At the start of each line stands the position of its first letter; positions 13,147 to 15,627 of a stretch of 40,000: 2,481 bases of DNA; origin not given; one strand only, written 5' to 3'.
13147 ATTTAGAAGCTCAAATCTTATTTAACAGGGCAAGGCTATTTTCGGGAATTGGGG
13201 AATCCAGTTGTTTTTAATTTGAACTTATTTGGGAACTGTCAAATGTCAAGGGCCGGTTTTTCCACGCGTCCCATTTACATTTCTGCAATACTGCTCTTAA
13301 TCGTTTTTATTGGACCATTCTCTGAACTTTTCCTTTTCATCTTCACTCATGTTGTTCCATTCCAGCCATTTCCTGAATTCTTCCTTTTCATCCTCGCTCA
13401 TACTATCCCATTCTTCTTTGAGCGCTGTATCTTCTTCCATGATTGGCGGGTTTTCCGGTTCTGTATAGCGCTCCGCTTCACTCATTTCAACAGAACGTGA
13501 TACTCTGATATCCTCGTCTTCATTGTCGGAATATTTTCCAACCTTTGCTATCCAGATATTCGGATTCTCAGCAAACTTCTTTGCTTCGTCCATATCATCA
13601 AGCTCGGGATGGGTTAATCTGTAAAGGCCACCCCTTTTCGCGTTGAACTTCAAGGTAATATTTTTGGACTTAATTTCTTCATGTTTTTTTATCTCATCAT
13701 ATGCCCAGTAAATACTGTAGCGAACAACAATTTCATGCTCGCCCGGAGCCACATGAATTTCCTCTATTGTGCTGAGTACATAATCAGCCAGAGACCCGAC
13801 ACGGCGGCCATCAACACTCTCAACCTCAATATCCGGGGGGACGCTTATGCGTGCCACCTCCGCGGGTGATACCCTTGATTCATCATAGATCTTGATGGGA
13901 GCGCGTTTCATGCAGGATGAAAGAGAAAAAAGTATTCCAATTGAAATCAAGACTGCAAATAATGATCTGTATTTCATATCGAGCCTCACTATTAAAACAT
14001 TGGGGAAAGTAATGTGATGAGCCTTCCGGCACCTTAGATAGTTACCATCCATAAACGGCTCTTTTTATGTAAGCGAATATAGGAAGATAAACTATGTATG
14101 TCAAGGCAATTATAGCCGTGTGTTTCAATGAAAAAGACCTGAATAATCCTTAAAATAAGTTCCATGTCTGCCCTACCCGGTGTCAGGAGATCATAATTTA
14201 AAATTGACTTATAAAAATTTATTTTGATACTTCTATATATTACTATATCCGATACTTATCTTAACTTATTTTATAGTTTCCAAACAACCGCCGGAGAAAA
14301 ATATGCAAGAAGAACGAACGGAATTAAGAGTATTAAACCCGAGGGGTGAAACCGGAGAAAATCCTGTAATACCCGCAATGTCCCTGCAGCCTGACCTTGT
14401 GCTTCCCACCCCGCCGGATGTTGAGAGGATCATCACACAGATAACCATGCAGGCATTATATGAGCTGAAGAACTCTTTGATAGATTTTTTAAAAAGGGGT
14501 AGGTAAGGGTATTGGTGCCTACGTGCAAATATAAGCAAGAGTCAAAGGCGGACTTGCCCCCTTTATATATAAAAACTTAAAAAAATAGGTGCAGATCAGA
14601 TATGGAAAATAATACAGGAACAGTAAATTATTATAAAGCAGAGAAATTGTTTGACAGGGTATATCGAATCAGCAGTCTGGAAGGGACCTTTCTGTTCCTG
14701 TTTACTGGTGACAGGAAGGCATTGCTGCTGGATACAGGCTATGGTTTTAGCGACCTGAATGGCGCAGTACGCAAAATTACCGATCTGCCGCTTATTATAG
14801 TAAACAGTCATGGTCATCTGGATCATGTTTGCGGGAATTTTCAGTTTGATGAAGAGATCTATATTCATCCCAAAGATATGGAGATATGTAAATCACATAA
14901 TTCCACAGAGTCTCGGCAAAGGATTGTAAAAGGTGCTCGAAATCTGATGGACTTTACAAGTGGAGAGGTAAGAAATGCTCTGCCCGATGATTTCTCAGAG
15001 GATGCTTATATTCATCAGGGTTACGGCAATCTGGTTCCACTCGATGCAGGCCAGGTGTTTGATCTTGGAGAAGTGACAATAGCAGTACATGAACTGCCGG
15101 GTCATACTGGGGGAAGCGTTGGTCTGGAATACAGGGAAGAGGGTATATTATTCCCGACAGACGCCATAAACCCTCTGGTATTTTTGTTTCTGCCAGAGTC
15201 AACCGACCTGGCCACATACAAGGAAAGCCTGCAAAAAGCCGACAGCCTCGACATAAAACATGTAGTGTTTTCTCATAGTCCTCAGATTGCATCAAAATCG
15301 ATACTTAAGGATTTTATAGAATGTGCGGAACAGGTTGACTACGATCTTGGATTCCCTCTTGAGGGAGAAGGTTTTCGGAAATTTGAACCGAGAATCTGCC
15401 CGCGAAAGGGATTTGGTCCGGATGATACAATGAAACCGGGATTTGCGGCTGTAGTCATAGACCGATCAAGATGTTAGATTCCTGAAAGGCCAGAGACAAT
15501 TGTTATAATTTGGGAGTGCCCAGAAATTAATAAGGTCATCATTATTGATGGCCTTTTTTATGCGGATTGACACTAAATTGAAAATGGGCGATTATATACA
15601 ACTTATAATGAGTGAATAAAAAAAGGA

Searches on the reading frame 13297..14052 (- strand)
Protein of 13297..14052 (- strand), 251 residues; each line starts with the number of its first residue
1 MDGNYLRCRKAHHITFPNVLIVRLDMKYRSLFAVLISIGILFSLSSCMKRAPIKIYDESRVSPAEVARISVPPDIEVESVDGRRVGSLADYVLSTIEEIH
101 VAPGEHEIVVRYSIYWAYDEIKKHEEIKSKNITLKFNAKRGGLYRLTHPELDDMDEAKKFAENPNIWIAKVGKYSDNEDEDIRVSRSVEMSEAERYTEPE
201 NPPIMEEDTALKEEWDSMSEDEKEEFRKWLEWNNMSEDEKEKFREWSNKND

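Call 61: search_protein_families(library=pfam, proteins=[window:13297-14052:-], max_evalue=0.01)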
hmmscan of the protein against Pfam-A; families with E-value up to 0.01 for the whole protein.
window:13297-14052:- (251 aa): 2 families
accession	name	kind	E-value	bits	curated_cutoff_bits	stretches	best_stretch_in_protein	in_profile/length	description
PF09829.14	DUF2057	-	4.9e-18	66.4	24.2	1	69-171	2-102/192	Uncharacterized protein conserved in bacteria (DUF2057)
PF18773.7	Importin_rep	-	0.009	16.2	33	0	231-244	7-20/40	Importin 13 repeat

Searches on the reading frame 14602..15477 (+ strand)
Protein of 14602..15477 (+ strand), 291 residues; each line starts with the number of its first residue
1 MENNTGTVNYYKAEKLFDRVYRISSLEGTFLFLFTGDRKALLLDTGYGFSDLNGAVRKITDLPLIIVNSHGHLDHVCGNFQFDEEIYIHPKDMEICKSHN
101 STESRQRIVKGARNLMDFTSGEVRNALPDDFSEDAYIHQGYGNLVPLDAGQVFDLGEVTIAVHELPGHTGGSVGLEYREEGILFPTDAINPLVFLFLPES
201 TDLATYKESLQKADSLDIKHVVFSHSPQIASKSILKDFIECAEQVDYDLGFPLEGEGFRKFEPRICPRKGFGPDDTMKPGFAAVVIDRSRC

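Call 61: search_protein_families(library=pfam, proteins=[window:14602-15477:+], max_evalue=0.01)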
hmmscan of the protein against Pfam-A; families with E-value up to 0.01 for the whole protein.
window:14602-15477:+ (291 aa): 2 families
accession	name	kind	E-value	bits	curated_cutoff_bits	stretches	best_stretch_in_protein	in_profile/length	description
PF00753.33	Lactamase_B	-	4.1e-15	56.7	22.7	1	32-225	9-196/196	Metallo-beta-lactamase superfamily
PF12706.13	Lactamase_B_2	-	0.0063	16.6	27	0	42-103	4-69/200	Beta-lactamase superfamily domain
